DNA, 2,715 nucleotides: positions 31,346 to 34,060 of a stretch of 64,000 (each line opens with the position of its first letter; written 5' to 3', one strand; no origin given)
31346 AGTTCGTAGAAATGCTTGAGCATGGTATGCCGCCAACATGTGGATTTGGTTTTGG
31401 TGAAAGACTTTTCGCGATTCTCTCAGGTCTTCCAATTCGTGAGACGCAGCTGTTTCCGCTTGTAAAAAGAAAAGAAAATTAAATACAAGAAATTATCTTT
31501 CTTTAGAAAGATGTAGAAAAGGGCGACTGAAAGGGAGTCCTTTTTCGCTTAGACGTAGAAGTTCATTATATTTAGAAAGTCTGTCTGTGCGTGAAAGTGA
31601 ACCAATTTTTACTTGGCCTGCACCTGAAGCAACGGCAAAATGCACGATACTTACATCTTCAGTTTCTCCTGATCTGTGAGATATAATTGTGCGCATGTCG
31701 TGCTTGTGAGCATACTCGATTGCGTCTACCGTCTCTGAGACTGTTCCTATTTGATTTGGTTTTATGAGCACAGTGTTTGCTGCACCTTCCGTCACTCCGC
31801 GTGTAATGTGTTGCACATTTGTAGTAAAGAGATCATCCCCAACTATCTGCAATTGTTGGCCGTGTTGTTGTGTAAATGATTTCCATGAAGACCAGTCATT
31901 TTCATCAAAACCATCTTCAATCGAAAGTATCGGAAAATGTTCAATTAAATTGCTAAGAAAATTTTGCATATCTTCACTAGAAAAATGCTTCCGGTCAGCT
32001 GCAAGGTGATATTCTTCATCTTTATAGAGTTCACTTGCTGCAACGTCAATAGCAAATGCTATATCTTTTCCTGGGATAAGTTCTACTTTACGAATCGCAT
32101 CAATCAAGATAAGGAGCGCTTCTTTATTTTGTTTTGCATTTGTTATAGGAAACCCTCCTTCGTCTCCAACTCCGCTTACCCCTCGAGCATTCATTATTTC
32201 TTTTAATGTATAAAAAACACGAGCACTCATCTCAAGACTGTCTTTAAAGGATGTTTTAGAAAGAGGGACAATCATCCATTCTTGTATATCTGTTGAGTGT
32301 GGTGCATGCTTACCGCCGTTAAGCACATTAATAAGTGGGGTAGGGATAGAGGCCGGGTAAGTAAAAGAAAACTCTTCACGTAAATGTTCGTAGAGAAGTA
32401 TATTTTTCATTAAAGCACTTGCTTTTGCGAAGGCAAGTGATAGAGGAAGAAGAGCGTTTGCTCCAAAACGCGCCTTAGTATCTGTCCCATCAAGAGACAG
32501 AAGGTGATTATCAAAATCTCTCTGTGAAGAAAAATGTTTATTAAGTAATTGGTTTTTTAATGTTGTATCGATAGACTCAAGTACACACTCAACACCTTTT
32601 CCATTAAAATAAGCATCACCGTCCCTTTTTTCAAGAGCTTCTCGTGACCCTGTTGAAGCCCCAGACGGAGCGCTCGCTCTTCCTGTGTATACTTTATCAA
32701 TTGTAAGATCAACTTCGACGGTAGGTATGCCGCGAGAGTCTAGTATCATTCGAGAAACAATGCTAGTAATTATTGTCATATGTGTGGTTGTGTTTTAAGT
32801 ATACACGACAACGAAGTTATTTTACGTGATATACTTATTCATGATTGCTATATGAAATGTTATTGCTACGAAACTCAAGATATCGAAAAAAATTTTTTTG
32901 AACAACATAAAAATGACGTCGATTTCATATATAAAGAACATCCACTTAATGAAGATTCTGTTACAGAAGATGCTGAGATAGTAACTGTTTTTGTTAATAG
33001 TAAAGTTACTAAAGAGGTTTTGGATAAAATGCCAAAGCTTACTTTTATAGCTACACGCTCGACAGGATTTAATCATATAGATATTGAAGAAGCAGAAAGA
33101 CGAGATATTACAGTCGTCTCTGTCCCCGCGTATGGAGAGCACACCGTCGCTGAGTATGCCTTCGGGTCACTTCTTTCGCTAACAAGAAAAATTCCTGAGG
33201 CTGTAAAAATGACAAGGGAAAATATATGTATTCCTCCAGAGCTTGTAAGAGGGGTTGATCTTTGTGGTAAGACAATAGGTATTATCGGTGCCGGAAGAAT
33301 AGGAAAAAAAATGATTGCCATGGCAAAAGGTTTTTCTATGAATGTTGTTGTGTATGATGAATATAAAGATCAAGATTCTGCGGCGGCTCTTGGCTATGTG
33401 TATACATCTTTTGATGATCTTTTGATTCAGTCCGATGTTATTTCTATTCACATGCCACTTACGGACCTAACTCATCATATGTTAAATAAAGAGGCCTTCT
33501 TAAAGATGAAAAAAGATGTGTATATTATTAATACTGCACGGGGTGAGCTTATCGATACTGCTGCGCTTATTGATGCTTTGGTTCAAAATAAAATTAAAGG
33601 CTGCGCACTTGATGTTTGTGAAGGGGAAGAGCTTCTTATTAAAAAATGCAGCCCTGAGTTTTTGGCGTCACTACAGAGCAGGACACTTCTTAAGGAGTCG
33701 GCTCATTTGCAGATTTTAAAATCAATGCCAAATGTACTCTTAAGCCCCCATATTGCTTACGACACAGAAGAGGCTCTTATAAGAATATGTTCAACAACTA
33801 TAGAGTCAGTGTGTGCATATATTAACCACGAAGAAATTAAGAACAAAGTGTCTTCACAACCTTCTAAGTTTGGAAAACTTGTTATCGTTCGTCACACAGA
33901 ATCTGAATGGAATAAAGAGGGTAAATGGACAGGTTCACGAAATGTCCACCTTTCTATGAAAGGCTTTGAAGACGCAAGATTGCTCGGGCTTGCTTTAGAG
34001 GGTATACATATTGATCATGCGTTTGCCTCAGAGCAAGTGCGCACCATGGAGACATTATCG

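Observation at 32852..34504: Gene fusion of a D-2-hydroxyacid dehydrogenase with a dPGM-type phosphoglycerate mutase, embedded between eno and pyk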

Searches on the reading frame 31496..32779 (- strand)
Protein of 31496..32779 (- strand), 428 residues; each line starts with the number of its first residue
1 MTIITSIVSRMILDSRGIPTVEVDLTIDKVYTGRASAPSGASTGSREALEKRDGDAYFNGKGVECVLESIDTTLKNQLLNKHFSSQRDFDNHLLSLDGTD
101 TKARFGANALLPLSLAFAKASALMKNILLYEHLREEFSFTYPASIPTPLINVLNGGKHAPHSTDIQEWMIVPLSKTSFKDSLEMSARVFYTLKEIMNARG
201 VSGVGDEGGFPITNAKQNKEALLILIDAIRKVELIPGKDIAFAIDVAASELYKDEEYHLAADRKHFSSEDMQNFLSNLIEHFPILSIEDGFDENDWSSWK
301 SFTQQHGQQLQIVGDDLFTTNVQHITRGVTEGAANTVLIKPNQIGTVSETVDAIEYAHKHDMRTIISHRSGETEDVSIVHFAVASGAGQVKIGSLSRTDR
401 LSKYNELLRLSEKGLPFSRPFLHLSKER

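Call 3: search_protein_families(library=pfam, proteins=[window:31496-32779:-], max_evalue=0.01)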
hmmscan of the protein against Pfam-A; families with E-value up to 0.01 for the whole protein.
window:31496-32779:- (428 aa): 5 families
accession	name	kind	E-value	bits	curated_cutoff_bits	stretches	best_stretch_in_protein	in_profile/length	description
PF00113.28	Enolase_C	-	6.8e-91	305.1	21.5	1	144-412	3-279/296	Enolase, C-terminal TIM barrel domain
PF03952.21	Enolase_N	-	3.8e-42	144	35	1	4-133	1-131/131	Enolase, N-terminal domain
PF07476.17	MAAL_C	-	9.2e-08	32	27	1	300-389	130-220/249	Methylaspartate ammonia-lyase C-terminus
PF13378.12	MR_MLE_C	-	7.3e-05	23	29.4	1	258-386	46-172/219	Enolase C-terminal domain-like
PF01791.15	DeoC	-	0.0086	16.2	23.8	0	319-392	20-95/229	DeoC/LacD family aldolase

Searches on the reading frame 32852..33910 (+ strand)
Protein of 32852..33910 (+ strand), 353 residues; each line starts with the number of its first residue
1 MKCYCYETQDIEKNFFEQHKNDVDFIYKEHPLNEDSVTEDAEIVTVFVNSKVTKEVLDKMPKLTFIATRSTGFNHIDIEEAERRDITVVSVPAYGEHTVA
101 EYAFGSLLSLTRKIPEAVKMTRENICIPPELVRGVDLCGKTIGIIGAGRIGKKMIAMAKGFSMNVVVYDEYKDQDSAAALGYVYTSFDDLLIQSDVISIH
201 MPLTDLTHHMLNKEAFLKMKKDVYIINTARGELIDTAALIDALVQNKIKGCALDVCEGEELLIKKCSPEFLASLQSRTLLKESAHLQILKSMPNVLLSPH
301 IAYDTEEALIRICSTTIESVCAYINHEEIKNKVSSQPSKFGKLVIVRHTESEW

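Call 4: search_protein_families(library=ncbifam, proteins=[window:32852-33910:+], max_evalue=0.001)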
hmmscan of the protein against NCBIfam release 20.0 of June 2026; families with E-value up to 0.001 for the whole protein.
window:32852-33910:+ (353 aa): 25 families
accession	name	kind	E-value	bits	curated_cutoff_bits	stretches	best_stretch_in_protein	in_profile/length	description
TIGR01327.1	PGDH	equivalog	2.1e-62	211.6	454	1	23-334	21-311/525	phosphoglycerate dehydrogenase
NF000492.1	vanH_gen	exception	3.9e-60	203.5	540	1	37-319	39-306/312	D-lactate dehydrogenase VanH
NF009714.1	PRK13243.1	equivalog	3.4e-57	194.3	455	1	23-324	25-313/332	glyoxylate reductase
NF000004.1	vanH-D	exception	6.6e-49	166.8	550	1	59-321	69-314/323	D-lactate dehydrogenase VanH-D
NF000128.1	vanH-Sc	exception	8e-48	163.3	650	1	62-317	86-324/337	D-lactate dehydrogenase VanH-Sc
NF000112.1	vanH-Amyco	exception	1.5e-47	162.6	625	1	44-318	75-334/348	VanH-AOV family D-lactate dehydrogenase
NF008759.0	PRK11790.1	equivalog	2.5e-47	161.5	404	1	31-329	42-322/410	phosphoglycerate dehydrogenase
NF000371.1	vanH_Agroup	exception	6.1e-47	160.4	700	1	59-321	68-313/322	VanH-A/VanH-Pt family D-lactate dehydrogenase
NF006374.0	PRK08605.1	subfamily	1.3e-46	159.2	356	1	13-331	18-329/332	D-lactate dehydrogenase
NF005387.0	PRK06932.1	equivalog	2.7e-46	158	492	1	34-326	35-312/314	2-hydroxyacid dehydrogenase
NF005069.0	PRK06487.1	equivalog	2.4e-45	155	448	1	33-259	38-266/320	2-hydroxyacid dehydrogenase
NF006263.0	PRK08410.1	equivalog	6.8e-45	153.8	389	1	38-327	40-310/311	D-2-hydroxyacid dehydrogenase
NF000151.1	vanH-Ac1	exception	3e-44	151.7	750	1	63-316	103-340/351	D-lactate dehydrogenase VanH-Ac1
NF005750.0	PRK07574.1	equivalog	1.5e-43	149.3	329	1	38-255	88-310/386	NAD-dependent formate dehydrogenase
NF011938.0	PRK15409.1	equivalog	1.7e-40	139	492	1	36-263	41-270/324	glyoxylate/hydroxypyruvate reductase GhrB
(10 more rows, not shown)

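Call 9: search_solved_structures(query=window:32852-33880:+, max_evalue=1e-10, show_alignments=2)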
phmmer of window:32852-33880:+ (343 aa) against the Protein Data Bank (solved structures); distinct sequences matched with E-value up to 1e-10: 148 (the best 60 are shown).
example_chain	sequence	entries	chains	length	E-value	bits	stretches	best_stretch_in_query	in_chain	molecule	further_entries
3kb6_A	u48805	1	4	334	1.5e-61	211.5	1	37-330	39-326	D-lactate dehydrogenase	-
5z21_A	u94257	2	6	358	4.1e-57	197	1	4-333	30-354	D-lactate dehydrogenase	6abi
4zgs_A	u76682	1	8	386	5.4e-57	196.6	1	2-342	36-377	Putative D-lactate dehydrogenase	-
1wwk_A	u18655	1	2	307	9.1e-52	179.4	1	23-261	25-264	phosphoglycerate dehydrogenase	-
5z1z_A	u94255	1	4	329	1.3e-51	178.9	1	1-322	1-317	D-isomer specific 2-hydroxyacid dehydrogenase NAD-binding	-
3wx0_A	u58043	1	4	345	1.5e-51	178.7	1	1-322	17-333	D-isomer specific 2-hydroxyacid dehydrogenase NAD-binding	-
4cuj_A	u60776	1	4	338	3.3e-51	177.6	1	1-323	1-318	D-LACTATE DEHYDROGENASE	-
4cuk_A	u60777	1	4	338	3.5e-51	177.5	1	1-322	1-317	D-LACTATE DEHYDROGENASE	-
5z20_A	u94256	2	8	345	3.9e-51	177.4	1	10-324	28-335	D-lactate dehydrogenase (Fermentative)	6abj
8i5z_A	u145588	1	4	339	1.4e-47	165.6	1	38-330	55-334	D-isomer specific 2-hydroxyacid dehydrogenase NAD-binding protein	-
7wn9_A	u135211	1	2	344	3e-41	144.9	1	24-337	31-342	Putative D-lactate dehydrogenase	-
8grv_A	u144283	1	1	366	3.8e-41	144.5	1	24-337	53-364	Putative D-lactate dehydrogenase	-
5aov_A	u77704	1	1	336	4.1e-41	144.4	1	38-259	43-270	GLYOXYLATE REDUCTASE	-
2dbq_A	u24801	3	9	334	1.3e-40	142.8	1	41-260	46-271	Glyoxylate reductase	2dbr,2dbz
3ddn_A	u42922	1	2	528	1.5e-40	142.6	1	41-259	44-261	D-3-phosphoglycerate dehydrogenase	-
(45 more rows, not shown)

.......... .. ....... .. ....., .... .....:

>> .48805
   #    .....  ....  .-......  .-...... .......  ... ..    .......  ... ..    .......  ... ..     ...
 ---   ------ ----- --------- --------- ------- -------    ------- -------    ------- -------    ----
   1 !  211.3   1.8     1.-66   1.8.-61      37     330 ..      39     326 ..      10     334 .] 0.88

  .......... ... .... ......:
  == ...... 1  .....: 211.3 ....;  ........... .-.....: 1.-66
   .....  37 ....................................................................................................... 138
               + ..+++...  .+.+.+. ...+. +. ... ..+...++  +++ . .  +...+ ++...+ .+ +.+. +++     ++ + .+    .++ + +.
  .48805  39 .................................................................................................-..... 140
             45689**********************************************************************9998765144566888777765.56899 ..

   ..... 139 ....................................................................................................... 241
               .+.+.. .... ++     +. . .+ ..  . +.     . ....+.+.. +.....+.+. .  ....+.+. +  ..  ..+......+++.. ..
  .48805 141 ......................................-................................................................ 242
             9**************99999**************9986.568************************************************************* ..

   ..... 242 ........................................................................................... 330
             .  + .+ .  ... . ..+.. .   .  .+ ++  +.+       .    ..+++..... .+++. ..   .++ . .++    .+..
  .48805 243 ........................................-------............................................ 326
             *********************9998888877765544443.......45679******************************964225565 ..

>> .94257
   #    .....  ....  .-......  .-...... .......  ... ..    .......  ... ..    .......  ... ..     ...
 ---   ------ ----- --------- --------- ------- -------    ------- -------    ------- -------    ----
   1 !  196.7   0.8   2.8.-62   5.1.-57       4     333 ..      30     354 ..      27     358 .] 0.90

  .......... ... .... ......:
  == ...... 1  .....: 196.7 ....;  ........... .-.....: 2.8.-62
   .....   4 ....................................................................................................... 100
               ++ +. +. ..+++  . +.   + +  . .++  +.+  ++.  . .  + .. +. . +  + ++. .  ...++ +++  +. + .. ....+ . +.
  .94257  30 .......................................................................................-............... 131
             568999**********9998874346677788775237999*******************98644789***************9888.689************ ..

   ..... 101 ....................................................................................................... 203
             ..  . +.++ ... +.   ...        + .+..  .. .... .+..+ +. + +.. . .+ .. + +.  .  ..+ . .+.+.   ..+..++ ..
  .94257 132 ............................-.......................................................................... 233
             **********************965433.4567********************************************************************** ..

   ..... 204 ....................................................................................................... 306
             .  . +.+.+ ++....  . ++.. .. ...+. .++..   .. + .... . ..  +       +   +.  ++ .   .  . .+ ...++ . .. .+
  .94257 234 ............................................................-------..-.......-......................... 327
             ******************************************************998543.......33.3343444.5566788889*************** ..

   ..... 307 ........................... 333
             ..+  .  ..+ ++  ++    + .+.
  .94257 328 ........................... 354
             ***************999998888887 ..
